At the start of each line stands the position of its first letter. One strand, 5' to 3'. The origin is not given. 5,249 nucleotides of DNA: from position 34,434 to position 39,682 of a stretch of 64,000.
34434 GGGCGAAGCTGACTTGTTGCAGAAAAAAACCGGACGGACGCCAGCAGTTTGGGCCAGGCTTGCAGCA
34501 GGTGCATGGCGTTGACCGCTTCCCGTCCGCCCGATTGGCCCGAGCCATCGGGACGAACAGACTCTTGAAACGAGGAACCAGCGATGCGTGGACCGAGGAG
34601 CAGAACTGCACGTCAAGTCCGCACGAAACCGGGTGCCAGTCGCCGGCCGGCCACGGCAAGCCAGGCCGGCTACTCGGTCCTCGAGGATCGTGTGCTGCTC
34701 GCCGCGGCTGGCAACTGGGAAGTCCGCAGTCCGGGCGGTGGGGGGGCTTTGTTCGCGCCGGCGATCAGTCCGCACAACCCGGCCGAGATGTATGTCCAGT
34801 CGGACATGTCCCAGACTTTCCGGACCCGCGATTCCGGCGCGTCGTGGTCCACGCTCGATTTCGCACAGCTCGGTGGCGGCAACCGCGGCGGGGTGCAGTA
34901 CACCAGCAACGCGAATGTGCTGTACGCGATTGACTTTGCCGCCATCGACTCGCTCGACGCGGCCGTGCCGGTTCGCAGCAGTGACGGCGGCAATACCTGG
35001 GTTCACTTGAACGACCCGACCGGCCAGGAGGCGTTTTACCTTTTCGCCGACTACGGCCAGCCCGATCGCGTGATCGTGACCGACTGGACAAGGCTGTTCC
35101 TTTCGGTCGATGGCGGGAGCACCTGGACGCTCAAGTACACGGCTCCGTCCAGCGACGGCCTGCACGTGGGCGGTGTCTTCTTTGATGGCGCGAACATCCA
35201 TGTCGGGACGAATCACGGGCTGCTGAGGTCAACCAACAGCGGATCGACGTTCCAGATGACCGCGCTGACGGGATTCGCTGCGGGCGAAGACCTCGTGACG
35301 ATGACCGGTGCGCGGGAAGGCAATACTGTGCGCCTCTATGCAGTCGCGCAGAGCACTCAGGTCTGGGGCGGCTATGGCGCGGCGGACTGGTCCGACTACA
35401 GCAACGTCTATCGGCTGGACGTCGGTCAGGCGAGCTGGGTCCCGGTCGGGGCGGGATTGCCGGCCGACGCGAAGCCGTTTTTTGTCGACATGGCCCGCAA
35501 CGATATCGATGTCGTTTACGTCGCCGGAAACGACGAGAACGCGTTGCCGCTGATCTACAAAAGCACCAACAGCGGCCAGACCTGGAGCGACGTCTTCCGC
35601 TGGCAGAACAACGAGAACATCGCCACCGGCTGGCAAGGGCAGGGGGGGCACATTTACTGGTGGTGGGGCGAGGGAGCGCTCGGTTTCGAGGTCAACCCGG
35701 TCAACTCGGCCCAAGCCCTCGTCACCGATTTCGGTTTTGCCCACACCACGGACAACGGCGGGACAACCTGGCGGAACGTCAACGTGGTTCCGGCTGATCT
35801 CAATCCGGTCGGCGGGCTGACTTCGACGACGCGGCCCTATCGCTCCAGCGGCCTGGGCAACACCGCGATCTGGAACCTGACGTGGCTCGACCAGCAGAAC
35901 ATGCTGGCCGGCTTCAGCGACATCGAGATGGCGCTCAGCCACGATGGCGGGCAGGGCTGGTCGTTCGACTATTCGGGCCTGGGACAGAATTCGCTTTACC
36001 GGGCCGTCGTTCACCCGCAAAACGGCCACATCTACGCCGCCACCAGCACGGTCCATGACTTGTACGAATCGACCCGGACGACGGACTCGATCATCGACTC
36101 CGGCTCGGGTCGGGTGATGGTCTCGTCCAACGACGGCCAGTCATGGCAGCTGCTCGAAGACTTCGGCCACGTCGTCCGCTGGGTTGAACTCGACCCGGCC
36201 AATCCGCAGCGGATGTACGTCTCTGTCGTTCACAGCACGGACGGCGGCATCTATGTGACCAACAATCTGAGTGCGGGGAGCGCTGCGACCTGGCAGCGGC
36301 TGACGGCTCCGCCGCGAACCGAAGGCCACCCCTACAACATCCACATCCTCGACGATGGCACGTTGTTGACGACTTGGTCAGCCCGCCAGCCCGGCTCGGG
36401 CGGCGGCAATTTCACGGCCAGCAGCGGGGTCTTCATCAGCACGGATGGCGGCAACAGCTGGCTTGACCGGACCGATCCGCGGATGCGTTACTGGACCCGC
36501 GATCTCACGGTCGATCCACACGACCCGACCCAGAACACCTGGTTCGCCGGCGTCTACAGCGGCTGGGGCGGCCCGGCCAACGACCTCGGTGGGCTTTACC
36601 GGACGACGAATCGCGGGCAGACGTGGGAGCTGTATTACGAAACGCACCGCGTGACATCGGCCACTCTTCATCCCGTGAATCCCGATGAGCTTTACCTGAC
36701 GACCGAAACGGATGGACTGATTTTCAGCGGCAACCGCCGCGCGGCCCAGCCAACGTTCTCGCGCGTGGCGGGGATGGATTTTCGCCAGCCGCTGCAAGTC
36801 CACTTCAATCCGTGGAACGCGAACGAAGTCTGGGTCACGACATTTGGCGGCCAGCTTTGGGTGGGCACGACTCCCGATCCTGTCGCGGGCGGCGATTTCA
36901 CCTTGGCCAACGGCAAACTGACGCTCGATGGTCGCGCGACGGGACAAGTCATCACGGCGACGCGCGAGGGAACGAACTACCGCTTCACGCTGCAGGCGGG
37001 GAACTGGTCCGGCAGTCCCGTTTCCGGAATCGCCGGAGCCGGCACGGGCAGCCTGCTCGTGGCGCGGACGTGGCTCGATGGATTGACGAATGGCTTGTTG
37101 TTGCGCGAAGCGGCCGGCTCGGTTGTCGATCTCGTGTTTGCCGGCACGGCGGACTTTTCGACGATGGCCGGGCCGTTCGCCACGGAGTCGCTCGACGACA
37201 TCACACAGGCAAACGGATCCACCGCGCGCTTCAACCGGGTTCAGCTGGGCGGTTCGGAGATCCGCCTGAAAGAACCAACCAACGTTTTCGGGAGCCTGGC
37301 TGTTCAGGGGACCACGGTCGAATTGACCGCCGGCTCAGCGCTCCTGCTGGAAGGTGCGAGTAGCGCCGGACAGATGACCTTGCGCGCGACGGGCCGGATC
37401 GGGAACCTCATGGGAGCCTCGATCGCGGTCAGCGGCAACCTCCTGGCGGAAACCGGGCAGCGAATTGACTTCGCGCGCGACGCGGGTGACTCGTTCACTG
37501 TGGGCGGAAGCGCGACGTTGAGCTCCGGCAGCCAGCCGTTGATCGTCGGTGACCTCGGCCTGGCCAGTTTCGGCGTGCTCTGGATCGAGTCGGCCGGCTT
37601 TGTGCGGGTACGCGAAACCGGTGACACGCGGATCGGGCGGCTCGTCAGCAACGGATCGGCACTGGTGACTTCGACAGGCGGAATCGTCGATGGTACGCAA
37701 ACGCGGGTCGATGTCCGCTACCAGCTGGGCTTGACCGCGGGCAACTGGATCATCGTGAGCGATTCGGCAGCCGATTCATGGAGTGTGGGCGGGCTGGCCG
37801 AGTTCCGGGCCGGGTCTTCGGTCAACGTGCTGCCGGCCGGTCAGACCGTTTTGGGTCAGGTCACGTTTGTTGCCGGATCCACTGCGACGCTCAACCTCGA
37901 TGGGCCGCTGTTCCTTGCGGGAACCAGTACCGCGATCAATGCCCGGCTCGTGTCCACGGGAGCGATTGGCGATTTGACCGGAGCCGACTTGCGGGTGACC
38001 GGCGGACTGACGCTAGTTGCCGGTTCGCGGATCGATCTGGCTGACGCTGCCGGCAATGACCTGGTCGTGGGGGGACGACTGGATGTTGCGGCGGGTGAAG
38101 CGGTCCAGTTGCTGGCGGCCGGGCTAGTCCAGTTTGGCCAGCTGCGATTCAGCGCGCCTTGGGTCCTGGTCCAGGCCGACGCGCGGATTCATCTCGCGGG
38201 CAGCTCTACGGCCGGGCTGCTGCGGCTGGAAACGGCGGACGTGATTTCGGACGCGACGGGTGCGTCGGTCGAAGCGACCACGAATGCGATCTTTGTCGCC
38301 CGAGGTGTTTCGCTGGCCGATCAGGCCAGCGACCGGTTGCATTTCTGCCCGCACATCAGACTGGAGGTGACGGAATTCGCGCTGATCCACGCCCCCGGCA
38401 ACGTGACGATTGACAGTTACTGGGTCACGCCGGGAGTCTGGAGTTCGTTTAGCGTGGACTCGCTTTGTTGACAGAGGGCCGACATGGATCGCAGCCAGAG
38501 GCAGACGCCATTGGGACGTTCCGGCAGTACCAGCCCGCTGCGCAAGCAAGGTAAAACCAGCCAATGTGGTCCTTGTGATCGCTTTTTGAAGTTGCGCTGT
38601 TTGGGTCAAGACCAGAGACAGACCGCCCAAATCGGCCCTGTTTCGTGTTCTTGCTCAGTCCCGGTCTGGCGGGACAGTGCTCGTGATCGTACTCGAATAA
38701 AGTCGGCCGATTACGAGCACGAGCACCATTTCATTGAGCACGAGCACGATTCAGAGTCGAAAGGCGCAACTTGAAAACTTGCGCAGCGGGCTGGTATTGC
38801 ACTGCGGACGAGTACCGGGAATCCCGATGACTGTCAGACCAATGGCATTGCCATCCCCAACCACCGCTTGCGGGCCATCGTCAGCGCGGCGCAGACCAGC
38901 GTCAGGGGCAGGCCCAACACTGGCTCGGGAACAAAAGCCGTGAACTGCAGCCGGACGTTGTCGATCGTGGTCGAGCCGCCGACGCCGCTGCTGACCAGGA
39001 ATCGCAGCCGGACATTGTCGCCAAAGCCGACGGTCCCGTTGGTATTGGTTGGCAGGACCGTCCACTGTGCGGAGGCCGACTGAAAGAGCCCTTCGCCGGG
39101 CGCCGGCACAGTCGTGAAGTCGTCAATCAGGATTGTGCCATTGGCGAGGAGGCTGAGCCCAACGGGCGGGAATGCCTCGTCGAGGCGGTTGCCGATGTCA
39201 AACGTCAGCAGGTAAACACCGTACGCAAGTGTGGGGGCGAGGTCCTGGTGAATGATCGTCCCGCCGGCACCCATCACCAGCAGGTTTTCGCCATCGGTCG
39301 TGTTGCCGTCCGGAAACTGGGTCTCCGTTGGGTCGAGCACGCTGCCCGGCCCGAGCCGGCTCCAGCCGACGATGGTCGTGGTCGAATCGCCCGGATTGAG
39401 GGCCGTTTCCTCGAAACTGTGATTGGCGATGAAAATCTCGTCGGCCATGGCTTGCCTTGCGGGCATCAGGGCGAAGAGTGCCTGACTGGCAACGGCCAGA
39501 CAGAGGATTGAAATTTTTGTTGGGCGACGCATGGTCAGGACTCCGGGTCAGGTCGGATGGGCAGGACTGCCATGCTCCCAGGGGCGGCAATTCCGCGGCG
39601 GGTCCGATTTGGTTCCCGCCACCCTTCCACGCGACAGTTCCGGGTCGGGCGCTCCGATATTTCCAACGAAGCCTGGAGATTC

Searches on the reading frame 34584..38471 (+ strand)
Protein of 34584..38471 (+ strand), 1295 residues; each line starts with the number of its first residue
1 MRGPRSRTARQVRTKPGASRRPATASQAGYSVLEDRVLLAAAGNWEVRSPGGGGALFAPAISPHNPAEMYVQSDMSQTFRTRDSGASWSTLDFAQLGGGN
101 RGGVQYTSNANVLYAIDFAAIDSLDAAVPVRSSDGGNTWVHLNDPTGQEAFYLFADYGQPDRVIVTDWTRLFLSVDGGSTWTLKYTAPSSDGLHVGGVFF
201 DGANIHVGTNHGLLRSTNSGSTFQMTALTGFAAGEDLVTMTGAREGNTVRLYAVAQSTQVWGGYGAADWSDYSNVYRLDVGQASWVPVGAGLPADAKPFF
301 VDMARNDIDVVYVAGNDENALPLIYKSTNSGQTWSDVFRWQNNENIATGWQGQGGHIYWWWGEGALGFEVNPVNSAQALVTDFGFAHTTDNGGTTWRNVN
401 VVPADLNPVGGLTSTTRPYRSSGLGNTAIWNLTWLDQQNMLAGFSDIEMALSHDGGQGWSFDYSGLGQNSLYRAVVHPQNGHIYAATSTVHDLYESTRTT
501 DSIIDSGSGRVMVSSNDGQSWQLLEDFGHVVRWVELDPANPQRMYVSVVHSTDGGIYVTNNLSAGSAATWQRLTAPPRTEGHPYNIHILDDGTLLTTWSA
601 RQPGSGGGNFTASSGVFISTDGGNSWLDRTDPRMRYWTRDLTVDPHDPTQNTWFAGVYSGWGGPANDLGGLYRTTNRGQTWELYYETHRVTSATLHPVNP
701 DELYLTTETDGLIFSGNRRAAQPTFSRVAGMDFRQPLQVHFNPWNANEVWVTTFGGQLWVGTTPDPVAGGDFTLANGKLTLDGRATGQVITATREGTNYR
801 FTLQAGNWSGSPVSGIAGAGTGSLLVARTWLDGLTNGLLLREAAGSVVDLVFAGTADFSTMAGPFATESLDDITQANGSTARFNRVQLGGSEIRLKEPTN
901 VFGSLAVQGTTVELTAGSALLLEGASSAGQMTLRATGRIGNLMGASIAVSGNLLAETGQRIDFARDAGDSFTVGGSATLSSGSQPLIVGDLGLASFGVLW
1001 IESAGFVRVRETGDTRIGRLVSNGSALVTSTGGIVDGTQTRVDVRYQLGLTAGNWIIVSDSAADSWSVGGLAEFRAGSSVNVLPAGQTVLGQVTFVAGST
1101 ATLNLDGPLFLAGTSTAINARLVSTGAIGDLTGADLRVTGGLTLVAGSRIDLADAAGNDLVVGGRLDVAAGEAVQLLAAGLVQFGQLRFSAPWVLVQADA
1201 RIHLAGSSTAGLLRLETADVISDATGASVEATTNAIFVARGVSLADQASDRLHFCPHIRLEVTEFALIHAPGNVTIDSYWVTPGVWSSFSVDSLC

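Call 43: search_protein_families(library=pfam, proteins=[window:34584-38471:+], max_evalue=0.0001)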
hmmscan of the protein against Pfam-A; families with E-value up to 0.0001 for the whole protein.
window:34584-38471:+ (1295 aa): 1 family
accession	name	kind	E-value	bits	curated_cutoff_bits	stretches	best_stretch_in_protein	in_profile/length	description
PF15902.12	Sortilin-Vps10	-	3.4e-19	69.4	33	1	510-628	2-111/446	Sortilin, neurotensin receptor 3,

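Call 84: search_protein_families(library=padloc, proteins=[window:34584-38471:+], max_evalue=0.001)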
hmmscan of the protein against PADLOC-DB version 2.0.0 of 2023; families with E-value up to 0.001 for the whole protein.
window:34584-38471:+ (1295 aa): 0 families

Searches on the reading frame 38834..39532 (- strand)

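Call 43: search_protein_families(library=pfam, proteins=[window:38834-39532:-], max_evalue=0.0001)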
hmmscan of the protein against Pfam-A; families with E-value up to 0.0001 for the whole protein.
window:38834-39532:- (232 aa): 1 family
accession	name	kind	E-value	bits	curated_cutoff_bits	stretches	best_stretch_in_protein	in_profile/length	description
PF22825.2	HpiC1-like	-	2.9e-18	67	27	1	32-196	2-174/174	HpiC1 cyclase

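Call 84: search_protein_families(library=padloc, proteins=[window:38834-39532:-], max_evalue=0.001)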
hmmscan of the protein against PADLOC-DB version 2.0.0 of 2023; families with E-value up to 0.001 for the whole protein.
window:38834-39532:- (232 aa): 0 families
